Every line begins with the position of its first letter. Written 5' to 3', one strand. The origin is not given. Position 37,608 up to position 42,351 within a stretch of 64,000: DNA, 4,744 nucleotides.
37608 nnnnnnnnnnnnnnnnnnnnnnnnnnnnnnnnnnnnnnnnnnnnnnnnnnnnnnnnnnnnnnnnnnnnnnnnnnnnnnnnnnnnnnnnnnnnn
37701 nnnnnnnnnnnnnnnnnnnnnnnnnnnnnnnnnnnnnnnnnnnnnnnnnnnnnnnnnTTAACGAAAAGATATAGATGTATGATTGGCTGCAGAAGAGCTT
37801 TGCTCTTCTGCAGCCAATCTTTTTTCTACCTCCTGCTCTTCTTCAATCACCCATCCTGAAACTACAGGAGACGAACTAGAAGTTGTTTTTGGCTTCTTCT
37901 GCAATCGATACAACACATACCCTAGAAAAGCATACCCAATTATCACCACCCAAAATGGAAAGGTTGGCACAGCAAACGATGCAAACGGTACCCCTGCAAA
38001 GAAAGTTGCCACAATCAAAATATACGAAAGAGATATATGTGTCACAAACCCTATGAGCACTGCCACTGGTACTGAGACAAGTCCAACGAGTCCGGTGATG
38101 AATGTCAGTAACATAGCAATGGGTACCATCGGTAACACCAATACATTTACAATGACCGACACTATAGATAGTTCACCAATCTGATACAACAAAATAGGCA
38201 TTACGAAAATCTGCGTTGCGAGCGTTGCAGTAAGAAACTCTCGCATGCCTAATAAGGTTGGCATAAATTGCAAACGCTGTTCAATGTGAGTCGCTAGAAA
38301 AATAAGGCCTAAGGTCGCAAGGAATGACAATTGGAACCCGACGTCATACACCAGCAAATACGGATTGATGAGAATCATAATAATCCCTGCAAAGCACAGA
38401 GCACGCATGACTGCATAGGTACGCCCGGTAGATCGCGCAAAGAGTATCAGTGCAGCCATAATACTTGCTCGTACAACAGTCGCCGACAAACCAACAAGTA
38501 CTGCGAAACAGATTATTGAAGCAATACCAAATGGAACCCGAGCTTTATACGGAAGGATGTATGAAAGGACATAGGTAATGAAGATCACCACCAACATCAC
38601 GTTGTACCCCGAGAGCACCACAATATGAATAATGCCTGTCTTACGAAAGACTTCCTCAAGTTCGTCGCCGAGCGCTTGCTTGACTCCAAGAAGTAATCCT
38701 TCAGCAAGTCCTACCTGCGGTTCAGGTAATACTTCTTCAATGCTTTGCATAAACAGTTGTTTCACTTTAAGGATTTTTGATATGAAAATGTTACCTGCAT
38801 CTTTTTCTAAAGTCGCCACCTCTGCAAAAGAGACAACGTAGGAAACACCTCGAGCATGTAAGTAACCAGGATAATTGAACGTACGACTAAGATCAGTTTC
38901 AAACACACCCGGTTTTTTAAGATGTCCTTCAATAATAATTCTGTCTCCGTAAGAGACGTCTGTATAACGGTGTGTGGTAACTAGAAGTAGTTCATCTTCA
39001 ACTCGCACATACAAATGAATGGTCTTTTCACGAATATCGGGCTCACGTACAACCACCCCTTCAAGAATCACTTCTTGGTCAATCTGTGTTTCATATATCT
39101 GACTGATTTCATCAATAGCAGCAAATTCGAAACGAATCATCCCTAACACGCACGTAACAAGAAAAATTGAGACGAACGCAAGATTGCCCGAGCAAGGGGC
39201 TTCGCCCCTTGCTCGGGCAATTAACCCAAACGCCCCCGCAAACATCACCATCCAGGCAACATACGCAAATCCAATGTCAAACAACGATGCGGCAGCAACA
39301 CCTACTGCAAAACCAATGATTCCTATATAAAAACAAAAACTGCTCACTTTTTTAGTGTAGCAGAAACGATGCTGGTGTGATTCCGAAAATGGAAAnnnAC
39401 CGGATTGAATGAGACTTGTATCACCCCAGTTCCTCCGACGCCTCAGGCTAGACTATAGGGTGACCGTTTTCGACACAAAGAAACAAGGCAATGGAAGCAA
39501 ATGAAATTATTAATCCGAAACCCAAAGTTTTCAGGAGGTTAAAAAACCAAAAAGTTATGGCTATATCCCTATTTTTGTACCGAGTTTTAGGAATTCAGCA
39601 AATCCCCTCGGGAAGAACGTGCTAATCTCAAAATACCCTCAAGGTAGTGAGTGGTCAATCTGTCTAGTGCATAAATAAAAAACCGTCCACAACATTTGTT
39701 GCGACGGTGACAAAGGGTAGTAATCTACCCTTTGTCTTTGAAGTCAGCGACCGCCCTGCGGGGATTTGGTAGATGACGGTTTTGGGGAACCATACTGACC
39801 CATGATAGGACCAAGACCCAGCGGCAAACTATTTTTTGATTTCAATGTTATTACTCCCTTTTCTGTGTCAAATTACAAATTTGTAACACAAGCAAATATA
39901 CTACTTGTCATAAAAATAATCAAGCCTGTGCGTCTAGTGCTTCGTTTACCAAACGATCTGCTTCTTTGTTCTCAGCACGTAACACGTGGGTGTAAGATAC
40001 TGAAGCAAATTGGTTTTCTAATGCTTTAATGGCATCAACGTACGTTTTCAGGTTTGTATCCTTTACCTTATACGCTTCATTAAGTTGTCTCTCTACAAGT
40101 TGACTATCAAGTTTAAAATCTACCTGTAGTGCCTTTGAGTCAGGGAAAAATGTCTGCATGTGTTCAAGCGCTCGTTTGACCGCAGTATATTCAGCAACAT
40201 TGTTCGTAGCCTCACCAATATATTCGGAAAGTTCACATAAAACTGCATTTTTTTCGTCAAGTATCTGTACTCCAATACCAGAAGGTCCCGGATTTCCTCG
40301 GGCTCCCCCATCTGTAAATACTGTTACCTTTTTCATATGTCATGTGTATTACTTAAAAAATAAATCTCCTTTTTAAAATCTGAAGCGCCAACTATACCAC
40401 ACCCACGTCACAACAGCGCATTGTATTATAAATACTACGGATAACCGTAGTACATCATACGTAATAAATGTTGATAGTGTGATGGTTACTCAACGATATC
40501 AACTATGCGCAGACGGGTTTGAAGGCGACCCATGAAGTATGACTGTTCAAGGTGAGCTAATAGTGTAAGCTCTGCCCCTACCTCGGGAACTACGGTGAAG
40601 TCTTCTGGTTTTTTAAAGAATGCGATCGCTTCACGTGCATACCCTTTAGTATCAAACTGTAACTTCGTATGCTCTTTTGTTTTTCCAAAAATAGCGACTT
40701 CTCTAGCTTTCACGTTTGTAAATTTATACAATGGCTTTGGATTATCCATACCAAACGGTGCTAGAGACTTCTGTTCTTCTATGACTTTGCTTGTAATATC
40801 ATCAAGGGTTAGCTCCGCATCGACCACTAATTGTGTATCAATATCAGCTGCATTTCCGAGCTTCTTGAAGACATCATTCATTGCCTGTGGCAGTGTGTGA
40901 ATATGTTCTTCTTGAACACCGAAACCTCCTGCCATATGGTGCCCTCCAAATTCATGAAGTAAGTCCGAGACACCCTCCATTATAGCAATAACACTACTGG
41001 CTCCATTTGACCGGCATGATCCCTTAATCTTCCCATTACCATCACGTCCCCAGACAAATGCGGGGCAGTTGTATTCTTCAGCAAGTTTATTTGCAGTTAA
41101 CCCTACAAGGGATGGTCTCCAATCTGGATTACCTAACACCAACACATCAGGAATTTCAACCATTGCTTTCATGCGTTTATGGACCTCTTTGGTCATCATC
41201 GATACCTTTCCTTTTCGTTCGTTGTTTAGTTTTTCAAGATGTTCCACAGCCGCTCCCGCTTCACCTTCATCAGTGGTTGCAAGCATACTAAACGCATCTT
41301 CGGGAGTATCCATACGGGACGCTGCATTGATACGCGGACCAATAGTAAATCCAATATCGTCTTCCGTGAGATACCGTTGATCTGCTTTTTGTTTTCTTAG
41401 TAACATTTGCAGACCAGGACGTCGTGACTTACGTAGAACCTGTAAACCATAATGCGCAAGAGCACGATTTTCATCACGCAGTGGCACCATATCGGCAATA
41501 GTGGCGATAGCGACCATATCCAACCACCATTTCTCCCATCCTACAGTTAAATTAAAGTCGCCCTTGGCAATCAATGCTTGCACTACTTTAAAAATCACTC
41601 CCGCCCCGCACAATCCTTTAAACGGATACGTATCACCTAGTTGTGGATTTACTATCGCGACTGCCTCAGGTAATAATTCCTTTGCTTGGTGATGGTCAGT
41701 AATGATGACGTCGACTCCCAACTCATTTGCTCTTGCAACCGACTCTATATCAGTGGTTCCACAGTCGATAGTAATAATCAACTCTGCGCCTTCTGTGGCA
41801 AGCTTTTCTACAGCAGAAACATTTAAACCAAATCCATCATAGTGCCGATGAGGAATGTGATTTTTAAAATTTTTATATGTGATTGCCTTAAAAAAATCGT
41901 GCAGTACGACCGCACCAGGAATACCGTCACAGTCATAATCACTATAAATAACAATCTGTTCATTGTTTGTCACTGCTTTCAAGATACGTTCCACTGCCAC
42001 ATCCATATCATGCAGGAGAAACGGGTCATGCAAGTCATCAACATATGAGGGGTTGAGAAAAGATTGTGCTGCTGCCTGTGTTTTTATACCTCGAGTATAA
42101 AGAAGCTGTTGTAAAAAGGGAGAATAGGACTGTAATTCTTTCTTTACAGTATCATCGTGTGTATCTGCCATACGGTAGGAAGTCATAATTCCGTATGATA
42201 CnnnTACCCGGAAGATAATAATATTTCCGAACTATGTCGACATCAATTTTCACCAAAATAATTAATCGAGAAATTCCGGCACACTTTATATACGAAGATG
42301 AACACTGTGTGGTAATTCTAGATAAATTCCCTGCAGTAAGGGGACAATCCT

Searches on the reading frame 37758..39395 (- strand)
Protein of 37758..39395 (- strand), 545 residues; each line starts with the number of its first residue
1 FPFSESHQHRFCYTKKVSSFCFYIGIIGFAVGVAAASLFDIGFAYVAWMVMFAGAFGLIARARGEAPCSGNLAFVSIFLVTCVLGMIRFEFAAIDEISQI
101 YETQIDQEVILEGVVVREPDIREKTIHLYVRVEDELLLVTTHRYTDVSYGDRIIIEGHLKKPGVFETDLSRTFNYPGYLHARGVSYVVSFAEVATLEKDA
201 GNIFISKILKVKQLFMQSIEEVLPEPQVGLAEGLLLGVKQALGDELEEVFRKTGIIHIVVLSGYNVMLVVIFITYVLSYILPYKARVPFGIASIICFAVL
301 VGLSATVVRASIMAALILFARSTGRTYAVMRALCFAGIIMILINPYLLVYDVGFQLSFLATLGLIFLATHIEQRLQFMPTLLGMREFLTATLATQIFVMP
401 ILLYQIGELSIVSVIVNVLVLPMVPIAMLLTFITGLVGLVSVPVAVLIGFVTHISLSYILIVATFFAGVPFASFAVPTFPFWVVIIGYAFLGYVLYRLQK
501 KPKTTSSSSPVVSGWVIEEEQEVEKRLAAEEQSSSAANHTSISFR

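Call 84: search_protein_families(library=pfam, proteins=[window:37758-39395:-], max_evalue=0.00001)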
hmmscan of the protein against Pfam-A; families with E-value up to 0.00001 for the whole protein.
window:37758-39395:- (545 aa): 2 families
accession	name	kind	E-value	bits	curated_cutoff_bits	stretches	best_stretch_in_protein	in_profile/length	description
PF03772.21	Competence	-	4.5e-54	184.1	23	1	234-500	1-269/270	Competence protein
PF13567.11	DUF4131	-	4.9e-13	49.5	31.6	1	43-192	5-161/165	Domain of unknown function (DUF4131)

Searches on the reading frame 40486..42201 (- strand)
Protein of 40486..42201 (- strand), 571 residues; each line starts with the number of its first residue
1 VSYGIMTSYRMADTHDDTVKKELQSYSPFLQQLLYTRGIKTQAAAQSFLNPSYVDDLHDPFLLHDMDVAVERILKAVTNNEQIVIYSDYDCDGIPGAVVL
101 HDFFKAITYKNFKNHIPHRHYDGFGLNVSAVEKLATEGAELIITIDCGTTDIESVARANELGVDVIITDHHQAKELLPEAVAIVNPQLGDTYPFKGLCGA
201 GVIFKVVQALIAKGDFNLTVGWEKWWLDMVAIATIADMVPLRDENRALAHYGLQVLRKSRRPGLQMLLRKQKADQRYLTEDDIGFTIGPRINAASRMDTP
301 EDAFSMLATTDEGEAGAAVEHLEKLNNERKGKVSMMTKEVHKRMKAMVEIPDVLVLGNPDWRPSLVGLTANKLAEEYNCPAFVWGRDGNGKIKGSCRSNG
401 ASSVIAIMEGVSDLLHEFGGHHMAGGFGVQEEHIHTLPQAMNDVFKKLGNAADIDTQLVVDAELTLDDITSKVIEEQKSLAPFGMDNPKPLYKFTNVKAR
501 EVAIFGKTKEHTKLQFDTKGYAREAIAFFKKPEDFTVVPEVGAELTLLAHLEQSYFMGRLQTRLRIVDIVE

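Call 84: search_protein_families(library=pfam, proteins=[window:40486-42201:-], max_evalue=0.00001)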
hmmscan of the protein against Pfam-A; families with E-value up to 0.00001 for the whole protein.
window:40486-42201:- (571 aa): 3 families
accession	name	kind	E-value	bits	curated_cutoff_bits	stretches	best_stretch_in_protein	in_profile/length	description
PF01368.27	DHH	-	7e-23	81.7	28.1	1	82-234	1-125/125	DHH family, N-terminal domain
PF17768.7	RecJ_OB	-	4.3e-21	75.4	27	1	460-568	1-107/107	RecJ OB domain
PF02272.25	DHHA1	-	1.9e-11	44.8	25.9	1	353-447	4-102/102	DHHA1 domain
